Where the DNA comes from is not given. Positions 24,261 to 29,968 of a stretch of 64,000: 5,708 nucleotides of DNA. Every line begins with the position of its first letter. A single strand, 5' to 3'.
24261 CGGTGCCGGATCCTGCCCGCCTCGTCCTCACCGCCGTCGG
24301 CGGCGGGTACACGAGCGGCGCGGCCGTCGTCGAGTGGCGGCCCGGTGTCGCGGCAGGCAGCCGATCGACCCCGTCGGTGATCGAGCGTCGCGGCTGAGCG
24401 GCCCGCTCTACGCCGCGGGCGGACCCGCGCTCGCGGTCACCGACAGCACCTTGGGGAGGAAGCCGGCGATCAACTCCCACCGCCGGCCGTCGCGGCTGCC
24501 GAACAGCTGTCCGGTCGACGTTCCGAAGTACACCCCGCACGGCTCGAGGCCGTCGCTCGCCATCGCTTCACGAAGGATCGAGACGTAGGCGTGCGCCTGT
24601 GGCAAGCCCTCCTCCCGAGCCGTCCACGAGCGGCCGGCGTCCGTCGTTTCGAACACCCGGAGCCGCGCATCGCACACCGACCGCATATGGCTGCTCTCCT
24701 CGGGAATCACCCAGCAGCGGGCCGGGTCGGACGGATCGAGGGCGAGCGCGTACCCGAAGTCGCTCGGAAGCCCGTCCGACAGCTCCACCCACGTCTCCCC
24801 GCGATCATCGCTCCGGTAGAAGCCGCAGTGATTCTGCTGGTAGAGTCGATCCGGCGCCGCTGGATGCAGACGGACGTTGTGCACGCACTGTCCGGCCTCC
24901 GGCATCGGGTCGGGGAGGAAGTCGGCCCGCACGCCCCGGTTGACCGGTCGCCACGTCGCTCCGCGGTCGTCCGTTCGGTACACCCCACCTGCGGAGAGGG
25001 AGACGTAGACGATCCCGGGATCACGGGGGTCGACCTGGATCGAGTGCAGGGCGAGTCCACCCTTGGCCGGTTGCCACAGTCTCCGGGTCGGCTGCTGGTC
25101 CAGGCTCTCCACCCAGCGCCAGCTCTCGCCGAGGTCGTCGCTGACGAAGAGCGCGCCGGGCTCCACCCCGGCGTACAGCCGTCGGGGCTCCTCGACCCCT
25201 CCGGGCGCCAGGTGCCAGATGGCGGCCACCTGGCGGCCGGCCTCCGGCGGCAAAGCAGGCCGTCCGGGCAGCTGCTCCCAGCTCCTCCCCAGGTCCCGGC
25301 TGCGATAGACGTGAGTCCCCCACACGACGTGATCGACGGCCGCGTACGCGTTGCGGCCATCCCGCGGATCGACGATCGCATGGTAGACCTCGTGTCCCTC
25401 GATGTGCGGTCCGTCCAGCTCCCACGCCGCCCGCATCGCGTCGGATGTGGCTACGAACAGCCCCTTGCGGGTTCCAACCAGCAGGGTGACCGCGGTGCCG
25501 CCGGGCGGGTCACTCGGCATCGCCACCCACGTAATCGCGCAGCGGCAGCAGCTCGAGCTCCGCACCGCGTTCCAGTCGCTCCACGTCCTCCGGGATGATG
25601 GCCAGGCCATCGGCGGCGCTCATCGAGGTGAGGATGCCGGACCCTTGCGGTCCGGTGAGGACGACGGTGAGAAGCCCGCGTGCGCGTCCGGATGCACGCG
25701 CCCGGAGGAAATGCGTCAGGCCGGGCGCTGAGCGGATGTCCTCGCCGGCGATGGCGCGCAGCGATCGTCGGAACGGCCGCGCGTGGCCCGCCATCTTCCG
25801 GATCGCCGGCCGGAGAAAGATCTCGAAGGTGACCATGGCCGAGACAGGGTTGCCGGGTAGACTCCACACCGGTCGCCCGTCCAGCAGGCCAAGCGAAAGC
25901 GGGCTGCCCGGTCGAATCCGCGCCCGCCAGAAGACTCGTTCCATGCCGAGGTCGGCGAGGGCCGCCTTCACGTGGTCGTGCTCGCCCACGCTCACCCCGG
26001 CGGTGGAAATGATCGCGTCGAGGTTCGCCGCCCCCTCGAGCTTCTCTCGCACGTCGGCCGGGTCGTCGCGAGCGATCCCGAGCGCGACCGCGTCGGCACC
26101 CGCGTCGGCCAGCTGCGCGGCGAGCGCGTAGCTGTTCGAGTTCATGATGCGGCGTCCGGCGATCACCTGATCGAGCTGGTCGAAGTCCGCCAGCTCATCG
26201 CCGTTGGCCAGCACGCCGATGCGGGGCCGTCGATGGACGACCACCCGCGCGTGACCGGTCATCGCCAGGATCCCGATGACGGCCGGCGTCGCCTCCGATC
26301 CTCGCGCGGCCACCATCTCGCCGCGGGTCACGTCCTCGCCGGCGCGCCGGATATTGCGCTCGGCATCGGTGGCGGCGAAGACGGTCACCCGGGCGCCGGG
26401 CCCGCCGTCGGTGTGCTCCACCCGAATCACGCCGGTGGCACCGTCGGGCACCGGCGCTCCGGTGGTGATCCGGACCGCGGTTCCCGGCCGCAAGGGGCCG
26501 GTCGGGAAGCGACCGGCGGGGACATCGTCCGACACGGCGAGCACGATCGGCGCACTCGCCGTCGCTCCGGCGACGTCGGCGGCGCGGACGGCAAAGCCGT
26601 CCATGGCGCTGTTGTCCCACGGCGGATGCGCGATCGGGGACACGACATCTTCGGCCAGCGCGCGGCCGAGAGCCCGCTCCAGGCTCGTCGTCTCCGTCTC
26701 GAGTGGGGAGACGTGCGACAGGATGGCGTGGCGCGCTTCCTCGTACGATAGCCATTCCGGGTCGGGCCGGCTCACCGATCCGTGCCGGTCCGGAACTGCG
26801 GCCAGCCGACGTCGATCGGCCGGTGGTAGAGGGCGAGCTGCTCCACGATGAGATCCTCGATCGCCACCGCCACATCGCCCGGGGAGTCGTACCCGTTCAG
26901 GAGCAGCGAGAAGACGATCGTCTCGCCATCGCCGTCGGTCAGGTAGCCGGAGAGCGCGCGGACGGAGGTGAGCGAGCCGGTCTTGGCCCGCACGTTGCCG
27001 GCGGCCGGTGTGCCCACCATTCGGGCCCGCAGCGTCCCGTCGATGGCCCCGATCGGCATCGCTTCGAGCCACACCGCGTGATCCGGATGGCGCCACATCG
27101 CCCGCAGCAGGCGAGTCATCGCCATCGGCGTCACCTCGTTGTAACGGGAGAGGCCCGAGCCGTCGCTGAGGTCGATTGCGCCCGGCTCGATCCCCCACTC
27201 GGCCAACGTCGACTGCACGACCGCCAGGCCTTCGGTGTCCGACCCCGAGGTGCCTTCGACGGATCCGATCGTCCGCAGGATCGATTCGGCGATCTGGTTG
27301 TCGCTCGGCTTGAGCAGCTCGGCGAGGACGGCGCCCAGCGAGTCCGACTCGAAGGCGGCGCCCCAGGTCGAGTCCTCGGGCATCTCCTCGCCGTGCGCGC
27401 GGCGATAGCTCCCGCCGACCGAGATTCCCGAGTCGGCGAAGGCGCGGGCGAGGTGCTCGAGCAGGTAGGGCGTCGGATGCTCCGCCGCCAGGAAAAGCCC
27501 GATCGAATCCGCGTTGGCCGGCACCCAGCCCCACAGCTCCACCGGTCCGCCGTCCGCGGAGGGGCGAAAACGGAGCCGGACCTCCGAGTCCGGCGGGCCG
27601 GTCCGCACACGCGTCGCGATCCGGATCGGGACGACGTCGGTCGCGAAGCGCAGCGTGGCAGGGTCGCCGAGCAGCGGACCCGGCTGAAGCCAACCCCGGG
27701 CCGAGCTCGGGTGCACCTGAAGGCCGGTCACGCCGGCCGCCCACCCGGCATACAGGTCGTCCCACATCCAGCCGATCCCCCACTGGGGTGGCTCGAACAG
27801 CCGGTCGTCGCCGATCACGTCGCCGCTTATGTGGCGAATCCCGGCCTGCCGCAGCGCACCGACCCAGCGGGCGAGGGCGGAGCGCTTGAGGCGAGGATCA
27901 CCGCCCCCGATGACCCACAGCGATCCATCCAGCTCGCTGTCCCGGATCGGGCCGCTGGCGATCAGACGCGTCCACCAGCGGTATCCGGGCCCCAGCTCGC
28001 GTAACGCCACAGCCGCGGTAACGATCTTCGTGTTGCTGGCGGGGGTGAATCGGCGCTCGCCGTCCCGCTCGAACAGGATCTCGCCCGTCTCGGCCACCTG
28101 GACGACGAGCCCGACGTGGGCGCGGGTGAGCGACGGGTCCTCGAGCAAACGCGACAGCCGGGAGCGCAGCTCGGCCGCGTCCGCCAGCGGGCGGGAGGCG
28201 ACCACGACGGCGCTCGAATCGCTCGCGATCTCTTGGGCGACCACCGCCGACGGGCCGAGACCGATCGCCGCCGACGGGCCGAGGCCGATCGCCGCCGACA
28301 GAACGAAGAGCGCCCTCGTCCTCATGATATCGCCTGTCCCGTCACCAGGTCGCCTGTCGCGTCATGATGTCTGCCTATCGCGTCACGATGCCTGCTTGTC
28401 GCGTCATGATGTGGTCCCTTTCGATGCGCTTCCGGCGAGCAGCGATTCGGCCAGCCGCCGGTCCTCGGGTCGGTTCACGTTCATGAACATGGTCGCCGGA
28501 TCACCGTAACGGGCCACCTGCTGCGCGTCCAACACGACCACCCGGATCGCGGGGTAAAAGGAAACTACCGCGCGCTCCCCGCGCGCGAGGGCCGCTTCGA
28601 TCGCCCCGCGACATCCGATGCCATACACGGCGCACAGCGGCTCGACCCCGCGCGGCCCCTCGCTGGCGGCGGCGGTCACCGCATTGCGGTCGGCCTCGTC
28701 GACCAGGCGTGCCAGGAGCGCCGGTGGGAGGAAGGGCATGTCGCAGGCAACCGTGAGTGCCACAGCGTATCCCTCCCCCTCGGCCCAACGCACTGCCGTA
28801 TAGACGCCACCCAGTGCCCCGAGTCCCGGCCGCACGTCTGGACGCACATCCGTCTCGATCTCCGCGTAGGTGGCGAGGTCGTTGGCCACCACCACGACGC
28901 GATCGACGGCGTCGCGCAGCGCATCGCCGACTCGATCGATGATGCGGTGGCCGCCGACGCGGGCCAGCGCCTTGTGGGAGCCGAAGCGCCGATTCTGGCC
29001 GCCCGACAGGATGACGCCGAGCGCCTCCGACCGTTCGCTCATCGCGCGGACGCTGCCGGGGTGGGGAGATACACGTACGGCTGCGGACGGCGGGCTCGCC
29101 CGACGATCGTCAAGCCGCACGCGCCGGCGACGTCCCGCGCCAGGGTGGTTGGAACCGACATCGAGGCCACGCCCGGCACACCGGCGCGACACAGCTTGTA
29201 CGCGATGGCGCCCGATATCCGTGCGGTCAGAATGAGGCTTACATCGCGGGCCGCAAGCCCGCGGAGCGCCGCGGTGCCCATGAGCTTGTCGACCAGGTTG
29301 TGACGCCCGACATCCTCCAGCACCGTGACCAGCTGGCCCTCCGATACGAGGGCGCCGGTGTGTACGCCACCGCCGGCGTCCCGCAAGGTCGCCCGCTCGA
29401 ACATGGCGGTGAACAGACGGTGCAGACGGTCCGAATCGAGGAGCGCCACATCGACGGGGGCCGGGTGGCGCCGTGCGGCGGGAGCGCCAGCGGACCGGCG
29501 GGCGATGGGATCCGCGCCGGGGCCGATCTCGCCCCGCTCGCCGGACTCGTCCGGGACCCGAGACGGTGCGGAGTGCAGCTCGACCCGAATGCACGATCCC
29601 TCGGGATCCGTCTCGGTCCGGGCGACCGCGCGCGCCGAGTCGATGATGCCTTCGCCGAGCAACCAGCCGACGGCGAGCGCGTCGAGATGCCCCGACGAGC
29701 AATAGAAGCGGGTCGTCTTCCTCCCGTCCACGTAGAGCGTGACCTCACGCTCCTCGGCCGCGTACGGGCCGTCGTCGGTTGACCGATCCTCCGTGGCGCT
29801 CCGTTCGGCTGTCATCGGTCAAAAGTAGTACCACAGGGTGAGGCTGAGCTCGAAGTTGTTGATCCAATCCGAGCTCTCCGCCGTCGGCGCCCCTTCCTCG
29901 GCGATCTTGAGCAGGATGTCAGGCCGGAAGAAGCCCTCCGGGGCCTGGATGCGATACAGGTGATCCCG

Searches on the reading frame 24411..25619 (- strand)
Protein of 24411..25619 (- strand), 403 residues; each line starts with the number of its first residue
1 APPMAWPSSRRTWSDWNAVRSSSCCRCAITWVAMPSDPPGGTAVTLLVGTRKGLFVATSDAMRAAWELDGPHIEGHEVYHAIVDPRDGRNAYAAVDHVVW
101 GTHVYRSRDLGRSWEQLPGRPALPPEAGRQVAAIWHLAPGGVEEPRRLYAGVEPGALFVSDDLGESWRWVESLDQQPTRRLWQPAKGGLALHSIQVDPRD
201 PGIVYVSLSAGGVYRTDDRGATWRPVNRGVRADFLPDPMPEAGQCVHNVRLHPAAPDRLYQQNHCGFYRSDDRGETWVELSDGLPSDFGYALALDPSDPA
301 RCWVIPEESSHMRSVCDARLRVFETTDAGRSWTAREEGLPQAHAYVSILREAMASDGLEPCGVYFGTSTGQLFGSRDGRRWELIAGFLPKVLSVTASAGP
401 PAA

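Call 20: search_protein_families(library=pfam, proteins=[window:24411-25619:-], max_evalue=0.00001)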
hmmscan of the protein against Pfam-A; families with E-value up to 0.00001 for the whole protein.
window:24411-25619:- (403 aa): 3 families
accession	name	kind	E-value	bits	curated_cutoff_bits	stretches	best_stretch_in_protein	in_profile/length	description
PF15902.12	Sortilin-Vps10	-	4.8e-11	42.5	33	0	156-227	2-61/446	Sortilin, neurotensin receptor 3,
PF02012.26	BNR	-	1.5e-10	39.8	27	0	268-277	1-10/12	BNR/Asp-box repeat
PF15899.11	BNR_6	-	2.7e-06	27.3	27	0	268-279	2-13/14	BNR-Asp box repeat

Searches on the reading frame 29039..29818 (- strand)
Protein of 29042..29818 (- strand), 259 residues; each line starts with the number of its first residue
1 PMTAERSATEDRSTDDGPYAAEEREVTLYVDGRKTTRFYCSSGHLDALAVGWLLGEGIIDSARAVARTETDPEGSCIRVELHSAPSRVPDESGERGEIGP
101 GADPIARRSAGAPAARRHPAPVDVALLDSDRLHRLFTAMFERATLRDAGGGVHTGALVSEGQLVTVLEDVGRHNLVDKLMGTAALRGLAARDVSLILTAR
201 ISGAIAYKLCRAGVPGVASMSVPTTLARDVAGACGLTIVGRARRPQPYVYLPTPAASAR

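Call 20: search_protein_families(library=pfam, proteins=[window:29042-29818:-], max_evalue=0.00001)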
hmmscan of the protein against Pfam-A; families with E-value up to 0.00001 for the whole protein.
window:29042-29818:- (259 aa): 1 family
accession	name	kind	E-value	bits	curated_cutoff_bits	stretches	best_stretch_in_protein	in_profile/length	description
PF02634.21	FdhD-NarQ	-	1.1e-46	160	27.2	1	21-250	1-230/237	FdhD/NarQ family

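Call 52: find_encoding_contigs(protein=window:29039-29815:-, flank=2000, max_places=3)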
Protein window:29039-29815:- (258 aa): no gene with exactly this product is on record in the collection.
